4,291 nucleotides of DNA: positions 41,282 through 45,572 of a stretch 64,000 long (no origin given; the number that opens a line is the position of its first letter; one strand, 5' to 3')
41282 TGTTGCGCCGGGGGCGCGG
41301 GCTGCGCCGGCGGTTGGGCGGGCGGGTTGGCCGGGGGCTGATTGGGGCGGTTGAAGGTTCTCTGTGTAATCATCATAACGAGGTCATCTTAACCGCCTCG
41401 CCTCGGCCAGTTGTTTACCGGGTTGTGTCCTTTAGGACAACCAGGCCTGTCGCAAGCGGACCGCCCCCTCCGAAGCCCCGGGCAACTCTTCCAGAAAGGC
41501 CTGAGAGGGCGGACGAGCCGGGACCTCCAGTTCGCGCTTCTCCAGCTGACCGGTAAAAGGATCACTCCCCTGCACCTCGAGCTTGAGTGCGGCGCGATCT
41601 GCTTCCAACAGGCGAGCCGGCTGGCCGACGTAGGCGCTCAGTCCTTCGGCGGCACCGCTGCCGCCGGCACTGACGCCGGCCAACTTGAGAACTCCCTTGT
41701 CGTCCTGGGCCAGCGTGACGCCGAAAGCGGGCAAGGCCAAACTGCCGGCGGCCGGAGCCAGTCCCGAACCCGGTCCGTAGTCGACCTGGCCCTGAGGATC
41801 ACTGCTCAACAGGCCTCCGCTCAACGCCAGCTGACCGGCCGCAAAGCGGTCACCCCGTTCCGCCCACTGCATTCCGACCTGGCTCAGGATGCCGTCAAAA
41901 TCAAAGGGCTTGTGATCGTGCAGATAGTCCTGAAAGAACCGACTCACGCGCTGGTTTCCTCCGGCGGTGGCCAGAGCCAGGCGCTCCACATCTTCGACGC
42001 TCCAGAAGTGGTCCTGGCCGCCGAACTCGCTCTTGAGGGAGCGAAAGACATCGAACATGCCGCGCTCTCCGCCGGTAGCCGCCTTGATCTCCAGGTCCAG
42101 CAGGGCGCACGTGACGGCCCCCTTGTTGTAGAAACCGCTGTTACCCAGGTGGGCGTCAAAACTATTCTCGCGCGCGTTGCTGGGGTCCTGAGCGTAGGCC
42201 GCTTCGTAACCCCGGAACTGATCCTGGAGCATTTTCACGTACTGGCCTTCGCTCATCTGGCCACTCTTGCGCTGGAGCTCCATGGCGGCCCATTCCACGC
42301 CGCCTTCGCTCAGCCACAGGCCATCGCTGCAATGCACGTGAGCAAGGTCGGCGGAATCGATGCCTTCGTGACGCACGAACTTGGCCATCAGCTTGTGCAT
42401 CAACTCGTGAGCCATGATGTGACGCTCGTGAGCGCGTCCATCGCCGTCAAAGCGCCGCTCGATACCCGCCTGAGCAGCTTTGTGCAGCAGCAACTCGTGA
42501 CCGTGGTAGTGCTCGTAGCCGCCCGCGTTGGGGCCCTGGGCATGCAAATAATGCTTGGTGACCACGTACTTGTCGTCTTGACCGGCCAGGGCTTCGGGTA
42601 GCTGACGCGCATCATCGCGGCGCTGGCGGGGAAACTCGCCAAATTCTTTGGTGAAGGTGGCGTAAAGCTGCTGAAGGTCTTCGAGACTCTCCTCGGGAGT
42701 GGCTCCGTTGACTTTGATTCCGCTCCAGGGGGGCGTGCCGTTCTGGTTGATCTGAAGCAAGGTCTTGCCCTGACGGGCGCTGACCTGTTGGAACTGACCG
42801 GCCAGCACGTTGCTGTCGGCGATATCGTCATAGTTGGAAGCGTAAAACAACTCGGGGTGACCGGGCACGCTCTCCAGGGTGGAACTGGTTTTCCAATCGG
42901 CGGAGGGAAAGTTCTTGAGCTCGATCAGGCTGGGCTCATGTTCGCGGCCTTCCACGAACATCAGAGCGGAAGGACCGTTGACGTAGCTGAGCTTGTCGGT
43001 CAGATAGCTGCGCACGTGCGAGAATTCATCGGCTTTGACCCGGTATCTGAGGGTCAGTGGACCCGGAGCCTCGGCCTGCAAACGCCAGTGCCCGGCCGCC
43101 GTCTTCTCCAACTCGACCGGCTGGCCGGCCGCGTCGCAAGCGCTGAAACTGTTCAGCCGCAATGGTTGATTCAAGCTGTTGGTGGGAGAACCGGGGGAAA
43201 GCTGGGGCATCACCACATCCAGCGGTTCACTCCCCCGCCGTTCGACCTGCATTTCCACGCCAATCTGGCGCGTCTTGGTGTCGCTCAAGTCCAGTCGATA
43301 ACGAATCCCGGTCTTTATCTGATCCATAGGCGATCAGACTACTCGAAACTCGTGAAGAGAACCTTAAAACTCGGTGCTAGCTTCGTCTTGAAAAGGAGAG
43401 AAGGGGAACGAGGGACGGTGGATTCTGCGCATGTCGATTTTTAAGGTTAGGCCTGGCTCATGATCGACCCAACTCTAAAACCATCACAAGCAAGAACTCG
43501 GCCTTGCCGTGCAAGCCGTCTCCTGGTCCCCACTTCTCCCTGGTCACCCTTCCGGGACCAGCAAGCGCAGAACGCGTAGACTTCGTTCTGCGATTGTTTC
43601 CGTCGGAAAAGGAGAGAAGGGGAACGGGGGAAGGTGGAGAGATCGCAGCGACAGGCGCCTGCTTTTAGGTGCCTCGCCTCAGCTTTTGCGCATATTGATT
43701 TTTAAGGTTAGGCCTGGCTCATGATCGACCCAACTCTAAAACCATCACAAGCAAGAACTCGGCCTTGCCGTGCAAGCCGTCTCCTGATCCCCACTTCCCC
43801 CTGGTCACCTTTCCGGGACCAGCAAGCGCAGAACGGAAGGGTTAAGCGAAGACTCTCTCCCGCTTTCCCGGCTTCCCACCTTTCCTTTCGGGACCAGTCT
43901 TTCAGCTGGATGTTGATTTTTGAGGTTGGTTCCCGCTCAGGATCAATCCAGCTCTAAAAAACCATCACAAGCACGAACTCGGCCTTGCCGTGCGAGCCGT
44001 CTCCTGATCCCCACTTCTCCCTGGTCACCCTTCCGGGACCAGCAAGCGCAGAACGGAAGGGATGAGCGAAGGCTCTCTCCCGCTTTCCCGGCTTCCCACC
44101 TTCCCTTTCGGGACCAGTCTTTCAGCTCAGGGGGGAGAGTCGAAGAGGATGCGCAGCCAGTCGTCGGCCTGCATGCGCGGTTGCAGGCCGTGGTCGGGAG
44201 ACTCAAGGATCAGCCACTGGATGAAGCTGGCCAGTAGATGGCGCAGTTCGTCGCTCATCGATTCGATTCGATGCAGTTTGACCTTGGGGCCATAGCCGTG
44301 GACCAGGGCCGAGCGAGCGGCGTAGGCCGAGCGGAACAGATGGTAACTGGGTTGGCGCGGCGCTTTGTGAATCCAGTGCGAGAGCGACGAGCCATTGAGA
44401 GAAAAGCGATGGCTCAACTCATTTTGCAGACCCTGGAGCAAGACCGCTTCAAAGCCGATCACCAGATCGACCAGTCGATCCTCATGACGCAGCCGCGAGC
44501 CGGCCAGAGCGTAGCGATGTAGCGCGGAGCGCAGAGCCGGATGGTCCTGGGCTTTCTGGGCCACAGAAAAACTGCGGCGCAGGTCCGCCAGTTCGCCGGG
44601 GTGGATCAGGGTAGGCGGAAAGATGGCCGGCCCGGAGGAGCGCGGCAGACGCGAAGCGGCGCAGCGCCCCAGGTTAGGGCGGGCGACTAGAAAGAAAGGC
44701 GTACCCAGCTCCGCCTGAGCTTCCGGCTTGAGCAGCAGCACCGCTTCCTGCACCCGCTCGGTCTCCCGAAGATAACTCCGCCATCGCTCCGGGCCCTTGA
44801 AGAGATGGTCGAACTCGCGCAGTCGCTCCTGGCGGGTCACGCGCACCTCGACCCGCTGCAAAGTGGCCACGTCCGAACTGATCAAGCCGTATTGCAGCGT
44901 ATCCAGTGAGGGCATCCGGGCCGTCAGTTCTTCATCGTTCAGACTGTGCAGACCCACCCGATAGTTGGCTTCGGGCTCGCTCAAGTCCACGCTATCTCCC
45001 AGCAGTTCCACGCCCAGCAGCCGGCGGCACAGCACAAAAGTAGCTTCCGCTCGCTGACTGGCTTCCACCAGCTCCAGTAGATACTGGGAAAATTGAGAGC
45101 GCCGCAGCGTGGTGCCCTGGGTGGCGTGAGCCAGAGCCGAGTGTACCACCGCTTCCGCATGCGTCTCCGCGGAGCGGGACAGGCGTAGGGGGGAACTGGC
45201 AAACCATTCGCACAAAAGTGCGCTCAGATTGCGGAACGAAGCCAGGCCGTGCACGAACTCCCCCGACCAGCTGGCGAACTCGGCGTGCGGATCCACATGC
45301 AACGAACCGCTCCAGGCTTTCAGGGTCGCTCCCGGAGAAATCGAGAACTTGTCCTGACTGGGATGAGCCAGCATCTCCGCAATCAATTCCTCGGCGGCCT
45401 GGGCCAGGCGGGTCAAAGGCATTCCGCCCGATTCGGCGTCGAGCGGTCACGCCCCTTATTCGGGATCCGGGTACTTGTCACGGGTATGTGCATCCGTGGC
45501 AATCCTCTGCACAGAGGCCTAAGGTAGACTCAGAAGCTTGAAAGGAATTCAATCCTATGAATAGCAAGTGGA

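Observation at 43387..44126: Three-copy tandem array of a modular ~140-bp core repeat filling an 800-bp intergenic region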

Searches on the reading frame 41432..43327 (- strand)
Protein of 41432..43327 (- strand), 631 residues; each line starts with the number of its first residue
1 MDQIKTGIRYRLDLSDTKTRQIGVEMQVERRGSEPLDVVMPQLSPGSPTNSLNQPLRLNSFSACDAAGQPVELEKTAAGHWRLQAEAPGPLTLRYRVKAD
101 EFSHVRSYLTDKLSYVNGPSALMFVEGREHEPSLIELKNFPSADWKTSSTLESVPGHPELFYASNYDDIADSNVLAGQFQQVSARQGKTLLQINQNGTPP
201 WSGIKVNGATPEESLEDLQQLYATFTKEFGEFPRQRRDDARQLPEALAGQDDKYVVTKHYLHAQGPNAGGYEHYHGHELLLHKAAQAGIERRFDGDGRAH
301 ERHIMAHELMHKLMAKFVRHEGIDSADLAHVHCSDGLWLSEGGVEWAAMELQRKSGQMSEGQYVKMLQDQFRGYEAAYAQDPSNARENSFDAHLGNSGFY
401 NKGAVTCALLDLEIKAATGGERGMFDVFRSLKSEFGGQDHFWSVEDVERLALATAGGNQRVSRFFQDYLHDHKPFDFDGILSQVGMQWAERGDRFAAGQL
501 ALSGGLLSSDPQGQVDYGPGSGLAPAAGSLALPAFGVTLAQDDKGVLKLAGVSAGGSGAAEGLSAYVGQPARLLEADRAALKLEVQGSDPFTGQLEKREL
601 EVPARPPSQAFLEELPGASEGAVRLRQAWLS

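Call 12: find_encoding_contigs(protein=window:41432-43327:-, flank=10000, max_places=6)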
Protein window:41432-43327:- (631 aa): 4 contigs read that carry it; 3 places shown.
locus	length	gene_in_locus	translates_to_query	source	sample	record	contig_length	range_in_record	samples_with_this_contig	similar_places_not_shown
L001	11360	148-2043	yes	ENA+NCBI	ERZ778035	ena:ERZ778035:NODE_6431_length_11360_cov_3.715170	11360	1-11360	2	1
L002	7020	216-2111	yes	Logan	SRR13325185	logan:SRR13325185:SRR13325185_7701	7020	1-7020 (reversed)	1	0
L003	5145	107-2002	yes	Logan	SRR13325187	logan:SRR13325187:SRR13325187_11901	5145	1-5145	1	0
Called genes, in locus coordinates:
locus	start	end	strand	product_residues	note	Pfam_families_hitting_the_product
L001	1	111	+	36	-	?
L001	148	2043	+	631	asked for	PF17899:Peptidase_M61_N, PF05299:Peptidase_M61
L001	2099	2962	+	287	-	-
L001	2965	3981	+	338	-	PF02771:Acyl-CoA_dh_N (faint)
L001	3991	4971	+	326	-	PF08240:ADH_N (faint), PF00107:ADH_zinc_N (weak)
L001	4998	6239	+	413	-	PF02254:TrkA_N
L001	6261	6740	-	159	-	-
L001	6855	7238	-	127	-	PF00581:Rhodanese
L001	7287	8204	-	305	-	PF01112:Asparaginase_2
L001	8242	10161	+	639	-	PF01011:PQQ, PF13360:PQQ_2, PF13570:Beta-prop_ACSF4 (faint), PF13360:PQQ_2 (weak)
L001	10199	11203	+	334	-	PF04473:DUF553, PF01841:Transglut_core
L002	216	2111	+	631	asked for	PF17899:Peptidase_M61_N, PF05299:Peptidase_M61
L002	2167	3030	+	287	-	-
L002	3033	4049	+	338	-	PF02771:Acyl-CoA_dh_N (faint)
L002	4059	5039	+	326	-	PF08240:ADH_N (faint), PF00107:ADH_zinc_N (weak)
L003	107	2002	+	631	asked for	PF17899:Peptidase_M61_N, PF05299:Peptidase_M61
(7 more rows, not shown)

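Call 13: search_protein_families(library=pfam, proteins=[window:41432-43327:-])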
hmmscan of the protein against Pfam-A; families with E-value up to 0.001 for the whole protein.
window:41432-43327:- (631 aa): 2 families
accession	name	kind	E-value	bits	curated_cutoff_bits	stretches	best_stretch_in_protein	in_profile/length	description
PF17899.6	Peptidase_M61_N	-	1.6e-28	100.2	23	1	9-177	1-167/168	Peptidase M61 N-terminal domain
PF05299.18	Peptidase_M61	-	3.1e-10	40.9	22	1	302-394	3-95/118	M61 glycyl aminopeptidase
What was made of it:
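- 41432..43327 (-): Downstream flanking gene, an M61 glycyl aminopeptidase. Pfam PF17899 (1.6e-28) and PF05299 (3.1e-10) in call 13.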

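Call 20: find_related_loci(query=window:41432-43327:-, collection=genome_contigs, flank=10000)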
Query window:41432-43327:- (631 aa) in genome_contigs; peptide patterns used: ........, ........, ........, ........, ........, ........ (x = any residue, [..] = any of these).
44 stretches matched a pattern; 3 encode a relative of the query (tblastn E <= 1e-3); 3 distinct loci.
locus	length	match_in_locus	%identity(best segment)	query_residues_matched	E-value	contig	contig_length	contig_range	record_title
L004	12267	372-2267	84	1-631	0e+0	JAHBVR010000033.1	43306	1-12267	MAG: Vulcanimicrobiota bacterium isolate ACE_ERE1 ERE1_33, whole genome shotgun sequence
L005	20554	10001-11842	68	6-616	0e+0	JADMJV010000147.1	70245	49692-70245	MAG: bacterium isolate MAG_50 NODE_517_length_70245_cov_6.111497, whole genome shotgun sequence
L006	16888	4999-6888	75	1-631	0e+0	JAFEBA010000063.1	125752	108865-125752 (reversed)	Bacterium isolate SZAS-1 EREM-KAN-1__63__length-125752, whole genome shotgun sequence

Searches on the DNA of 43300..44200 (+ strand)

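Call 11: search_rna_families(source=window, start=43300, end=44200, threshold=evalue, max_evalue=10)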
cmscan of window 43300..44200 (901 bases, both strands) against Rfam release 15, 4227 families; matches with E-value up to 10: 2.
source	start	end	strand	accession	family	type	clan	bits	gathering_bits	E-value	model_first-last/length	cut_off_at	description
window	44047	44081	-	RF02126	GHRLOS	Gene; lncRNA;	-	10.8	48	8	1-70/70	no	Ghrelin opposite strand RNA conserved region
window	44068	44182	+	RF02174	SMAD5-AS1_2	Gene; lncRNA;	-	10.7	50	5.5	1-129/129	no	SMAD5 antisense RNA 1 conserved region 2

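Call 75: search_dna_similar(query=window:43379-44127:+, collection=plasmids, mode=distant, max_evalue=0.001, max_rows=10)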
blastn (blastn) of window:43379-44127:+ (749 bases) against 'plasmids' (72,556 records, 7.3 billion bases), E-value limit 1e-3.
No match.

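Call 76: search_dna_similar(query=window:43379-44127:+, collection=phages, mode=distant, max_evalue=0.001, max_rows=10)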
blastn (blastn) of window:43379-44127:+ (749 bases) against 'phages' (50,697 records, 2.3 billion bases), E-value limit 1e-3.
No match.
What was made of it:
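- Tried and rejected: BLAST against plasmids and phages found no match (calls 75, 76).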

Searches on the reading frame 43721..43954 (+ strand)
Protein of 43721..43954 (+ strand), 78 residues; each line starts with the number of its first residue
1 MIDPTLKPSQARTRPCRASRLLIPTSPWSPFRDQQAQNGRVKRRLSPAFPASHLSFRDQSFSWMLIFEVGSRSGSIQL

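Call 19: find_homologous_proteins(query=window:43721-43954:+, max_evalue=0.01)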
Query seq(78 aa): no candidate shares three 5-residue words with the query. No homologue found.

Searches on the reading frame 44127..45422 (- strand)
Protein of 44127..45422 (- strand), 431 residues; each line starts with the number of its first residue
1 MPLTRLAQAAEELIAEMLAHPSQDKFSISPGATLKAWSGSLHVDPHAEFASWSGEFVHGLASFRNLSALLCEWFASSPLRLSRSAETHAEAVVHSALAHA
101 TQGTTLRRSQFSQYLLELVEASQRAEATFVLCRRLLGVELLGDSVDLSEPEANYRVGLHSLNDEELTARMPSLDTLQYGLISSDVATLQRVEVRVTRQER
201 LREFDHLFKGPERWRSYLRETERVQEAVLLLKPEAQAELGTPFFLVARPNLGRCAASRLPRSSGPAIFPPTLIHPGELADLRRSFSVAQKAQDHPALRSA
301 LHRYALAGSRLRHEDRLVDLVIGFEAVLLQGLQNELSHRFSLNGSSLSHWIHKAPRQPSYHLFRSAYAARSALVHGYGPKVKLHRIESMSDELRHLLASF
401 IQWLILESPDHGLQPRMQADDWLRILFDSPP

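Call 13: search_protein_families(library=pfam, proteins=[window:44127-45422:-])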
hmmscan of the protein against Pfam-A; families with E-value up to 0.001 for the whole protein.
window:44127-45422:- (431 aa): 0 families

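Call 56: find_encoding_contigs(protein=window:44127-45422:-, flank=10000, max_places=8)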
Protein window:44127-45422:- (431 aa): 14 contigs read that carry it; 8 places shown.
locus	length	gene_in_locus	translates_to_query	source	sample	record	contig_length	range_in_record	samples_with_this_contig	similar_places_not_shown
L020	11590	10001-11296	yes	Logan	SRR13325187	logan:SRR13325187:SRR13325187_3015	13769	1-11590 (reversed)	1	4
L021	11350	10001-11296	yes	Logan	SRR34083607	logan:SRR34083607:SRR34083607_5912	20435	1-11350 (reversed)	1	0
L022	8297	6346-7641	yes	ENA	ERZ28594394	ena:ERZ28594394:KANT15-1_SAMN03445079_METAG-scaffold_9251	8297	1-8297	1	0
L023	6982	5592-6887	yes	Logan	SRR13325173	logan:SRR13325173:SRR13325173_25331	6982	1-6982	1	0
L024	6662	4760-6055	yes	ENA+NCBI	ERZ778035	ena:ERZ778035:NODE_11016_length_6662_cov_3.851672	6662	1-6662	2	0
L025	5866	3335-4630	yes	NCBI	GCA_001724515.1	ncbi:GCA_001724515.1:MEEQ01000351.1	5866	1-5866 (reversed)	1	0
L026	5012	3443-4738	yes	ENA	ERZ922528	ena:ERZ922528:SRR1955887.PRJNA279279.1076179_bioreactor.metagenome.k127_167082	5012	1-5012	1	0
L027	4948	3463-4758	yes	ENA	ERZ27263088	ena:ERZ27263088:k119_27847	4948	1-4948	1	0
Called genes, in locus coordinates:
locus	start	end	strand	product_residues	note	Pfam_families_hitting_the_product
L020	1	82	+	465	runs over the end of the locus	PF00361:Proton_antipo_M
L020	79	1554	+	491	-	PF00361:Proton_antipo_M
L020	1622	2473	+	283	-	PF13240:Zn_Ribbon_1 (weak), PF05128:DUF697 (faint)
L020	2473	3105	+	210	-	PF00702:Hydrolase, PF12710:HAD, PF13419:HAD_2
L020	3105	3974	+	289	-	-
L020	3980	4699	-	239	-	-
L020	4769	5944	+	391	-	PF00989:PAS, PF08448:PAS_4, PF13188:PAS_8 (weak), PF13426:PAS_9, PF07730:HisKA_3, PF02518:HATPase_c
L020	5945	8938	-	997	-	-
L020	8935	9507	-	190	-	PF07638:Sigma70_ECF (faint), PF04542:Sigma70_r2, PF08281:Sigma70_r4_2, PF04545:Sigma70_r4 (weak)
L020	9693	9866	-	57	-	-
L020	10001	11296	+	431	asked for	-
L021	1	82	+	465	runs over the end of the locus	PF00361:Proton_antipo_M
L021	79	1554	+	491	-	PF00361:Proton_antipo_M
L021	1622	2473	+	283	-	PF13240:Zn_Ribbon_1 (weak), PF05128:DUF697 (faint)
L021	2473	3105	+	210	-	PF00702:Hydrolase, PF12710:HAD, PF13419:HAD_2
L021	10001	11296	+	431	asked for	-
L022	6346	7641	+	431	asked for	-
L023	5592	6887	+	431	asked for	-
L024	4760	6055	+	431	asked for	-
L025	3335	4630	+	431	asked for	-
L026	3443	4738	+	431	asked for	-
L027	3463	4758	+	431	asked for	-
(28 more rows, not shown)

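Call 62: search_protein_families(library=pfam, proteins=[window:44127-45422:-], max_evalue=10)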
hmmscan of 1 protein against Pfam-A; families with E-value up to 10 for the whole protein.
window:44127-45422:- (431 aa): 1 family
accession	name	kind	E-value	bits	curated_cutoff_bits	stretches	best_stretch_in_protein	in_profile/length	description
PF14496.11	NEL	-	0.59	9.9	24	1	177-222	174-220/223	C-terminal novel E3 ligase, LRR-interacting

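Call 63: search_solved_structures(query=window:44127-45422:-, max_evalue=1)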
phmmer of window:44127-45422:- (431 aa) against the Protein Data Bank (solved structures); distinct sequences matched with E-value up to 1: 0.

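Call 64: search_protein_families(library=ncbifam, proteins=[window:44127-45422:-], max_evalue=1)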
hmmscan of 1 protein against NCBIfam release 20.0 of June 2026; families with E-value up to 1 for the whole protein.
window:44127-45422:- (431 aa): 1 family
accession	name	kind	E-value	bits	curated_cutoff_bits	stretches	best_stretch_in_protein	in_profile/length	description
NF041830.1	RR_TF_ErdR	exception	0.06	13.1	390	0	361-403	11-50/213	response regulator transcription factor ErdR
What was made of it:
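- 44127..45422 (-): Upstream flanking gene: a conserved 431-aa protein of unknown family, not demonstrably HEPN. No hit in Pfam, NCBIfam or PDB sequences (calls 13, 62-64).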

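Call 77: find_homologous_proteins(query=window:44127-45422:-, max_evalue=1e-20)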
Query window:44127-45422:- (431 aa): 22 proteins with E <= 1e-20 among 8000 candidates.
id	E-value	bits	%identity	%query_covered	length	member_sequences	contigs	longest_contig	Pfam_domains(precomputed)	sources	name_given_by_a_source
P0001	4.0e-282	953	100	100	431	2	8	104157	-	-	-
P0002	8.7e-250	847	89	100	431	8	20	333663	-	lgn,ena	-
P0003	4.0e-245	831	87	100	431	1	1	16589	-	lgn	-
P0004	8.6e-241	817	86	100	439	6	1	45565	-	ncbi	-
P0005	3.8e-239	811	86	100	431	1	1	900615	-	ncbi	ncbi:MAG: hypothetical protein U0931_04655 [Vulcanimicrobiota bacterium]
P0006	9.0e-239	810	85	100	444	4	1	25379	-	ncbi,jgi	jgi:hypothetical protein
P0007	6.7e-234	794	84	100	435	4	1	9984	-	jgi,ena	-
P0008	1.3e-214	731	79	100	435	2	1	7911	-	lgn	-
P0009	3.9e-214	729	78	100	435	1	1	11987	-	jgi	jgi:hypothetical protein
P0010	1.2e-212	724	77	100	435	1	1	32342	-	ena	-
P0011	1.3e-212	724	77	100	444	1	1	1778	-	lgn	-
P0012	1.4e-208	711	75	100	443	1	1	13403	-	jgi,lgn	-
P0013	2.2e-148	513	60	99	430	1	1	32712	-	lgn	-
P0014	1.2e-132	461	55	98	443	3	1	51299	-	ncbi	-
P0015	1.3e-122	428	51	99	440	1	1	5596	-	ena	-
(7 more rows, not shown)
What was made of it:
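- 44127..45422 (-): It has 22 homologues (call 77).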

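Call 78: find_encoding_contigs(protein=P0002, flank=10000, max_places=4)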
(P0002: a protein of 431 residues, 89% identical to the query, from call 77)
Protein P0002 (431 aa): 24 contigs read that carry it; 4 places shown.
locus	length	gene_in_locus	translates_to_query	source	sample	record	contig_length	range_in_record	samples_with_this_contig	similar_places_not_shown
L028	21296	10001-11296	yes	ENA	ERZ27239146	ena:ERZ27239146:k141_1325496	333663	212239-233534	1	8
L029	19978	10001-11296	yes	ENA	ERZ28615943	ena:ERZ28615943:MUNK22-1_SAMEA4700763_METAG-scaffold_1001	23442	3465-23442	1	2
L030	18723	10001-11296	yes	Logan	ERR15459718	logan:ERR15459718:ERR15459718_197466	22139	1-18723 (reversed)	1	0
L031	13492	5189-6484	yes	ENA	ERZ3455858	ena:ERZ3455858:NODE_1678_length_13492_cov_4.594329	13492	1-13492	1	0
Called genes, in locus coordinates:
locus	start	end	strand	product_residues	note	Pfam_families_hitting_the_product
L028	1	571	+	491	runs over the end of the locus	PF00361:Proton_antipo_M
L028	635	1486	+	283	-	PF13240:Zn_Ribbon_1 (weak), PF05128:DUF697 (faint)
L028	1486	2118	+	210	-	PF00702:Hydrolase, PF12710:HAD, PF13419:HAD_2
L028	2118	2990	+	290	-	-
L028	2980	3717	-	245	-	-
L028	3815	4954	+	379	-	PF00989:PAS, PF08448:PAS_4, PF13188:PAS_8 (faint), PF13426:PAS_9 (weak), PF07730:HisKA_3, PF02518:HATPase_c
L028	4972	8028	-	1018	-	-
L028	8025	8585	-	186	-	PF07638:Sigma70_ECF (faint), PF04542:Sigma70_r2, PF08281:Sigma70_r4_2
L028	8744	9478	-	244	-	PF01040:UbiA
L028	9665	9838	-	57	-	-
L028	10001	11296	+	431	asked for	-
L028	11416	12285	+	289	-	-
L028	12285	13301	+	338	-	-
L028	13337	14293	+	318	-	PF08240:ADH_N (weak), PF00107:ADH_zinc_N (weak)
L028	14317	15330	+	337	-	PF02112:PDEase_II, PF12706:Lactamase_B_2, PF23023:Anti-Pycsar_Apyc1 (weak)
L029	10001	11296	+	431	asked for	-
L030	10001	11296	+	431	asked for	-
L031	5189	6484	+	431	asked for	-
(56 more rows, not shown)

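Call 79: find_encoding_contigs(protein=P0003, flank=10000, max_places=2)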
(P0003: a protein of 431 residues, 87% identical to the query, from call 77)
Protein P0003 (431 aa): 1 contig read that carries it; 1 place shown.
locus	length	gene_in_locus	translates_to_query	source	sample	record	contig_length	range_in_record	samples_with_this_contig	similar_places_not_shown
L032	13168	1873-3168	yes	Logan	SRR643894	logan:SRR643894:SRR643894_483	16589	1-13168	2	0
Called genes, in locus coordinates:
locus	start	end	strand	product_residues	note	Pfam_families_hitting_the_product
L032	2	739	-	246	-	?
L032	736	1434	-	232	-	PF04542:Sigma70_r2, PF08281:Sigma70_r4_2, PF04545:Sigma70_r4 (faint)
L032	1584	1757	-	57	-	-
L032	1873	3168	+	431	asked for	-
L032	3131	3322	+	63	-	-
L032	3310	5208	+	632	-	PF17899:Peptidase_M61_N, PF05299:Peptidase_M61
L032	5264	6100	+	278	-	-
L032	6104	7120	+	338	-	PF02771:Acyl-CoA_dh_N (weak)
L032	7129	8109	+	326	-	PF08240:ADH_N (weak), PF00107:ADH_zinc_N (weak)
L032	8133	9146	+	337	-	PF02112:PDEase_II, PF12706:Lactamase_B_2, PF23023:Anti-Pycsar_Apyc1 (weak)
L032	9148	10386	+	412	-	PF02254:TrkA_N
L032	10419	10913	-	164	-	-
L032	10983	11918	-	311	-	PF01112:Asparaginase_2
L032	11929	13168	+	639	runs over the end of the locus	PF01011:PQQ, PF13360:PQQ_2 (weak), PF13570:Beta-prop_ACSF4 (faint), PF13360:PQQ_2 (weak)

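Call 80: find_encoding_contigs(protein=P0005, flank=10000, max_places=2)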
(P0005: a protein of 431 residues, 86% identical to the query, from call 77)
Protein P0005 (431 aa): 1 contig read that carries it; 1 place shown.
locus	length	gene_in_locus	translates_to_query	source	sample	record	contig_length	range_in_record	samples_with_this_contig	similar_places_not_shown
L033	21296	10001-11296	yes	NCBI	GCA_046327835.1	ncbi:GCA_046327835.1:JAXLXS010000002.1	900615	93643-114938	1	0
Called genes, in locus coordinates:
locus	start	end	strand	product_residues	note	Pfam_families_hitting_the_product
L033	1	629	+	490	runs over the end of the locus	PF00361:Proton_antipo_M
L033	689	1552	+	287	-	PF13240:Zn_Ribbon_1 (weak), PF05128:DUF697 (faint)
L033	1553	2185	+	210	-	PF00702:Hydrolase, PF12710:HAD, PF13419:HAD_2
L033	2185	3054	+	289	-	-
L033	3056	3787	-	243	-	-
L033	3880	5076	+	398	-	PF13188:PAS_8 (weak), PF00989:PAS, PF08448:PAS_4, PF13426:PAS_9, PF07730:HisKA_3, PF02518:HATPase_c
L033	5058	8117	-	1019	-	-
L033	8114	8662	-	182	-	PF07638:Sigma70_ECF (weak), PF04542:Sigma70_r2, PF08281:Sigma70_r4_2, PF04545:Sigma70_r4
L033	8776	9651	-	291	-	-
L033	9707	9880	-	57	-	-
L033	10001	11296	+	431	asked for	-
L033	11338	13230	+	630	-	PF17899:Peptidase_M61_N, PF05299:Peptidase_M61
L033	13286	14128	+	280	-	-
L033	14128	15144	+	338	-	-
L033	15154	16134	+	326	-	PF08240:ADH_N (weak), PF16912:Glu_dehyd_C (weak), PF00107:ADH_zinc_N (weak)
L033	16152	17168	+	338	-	PF02112:PDEase_II, PF12706:Lactamase_B_2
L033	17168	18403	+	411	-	PF13241:NAD_binding_7 (faint), PF02254:TrkA_N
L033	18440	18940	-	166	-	-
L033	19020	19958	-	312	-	PF01112:Asparaginase_2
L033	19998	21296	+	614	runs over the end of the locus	PF01011:PQQ, PF13360:PQQ_2 (weak), PF13570:Beta-prop_ACSF4 (faint), PF13360:PQQ_2 (weak)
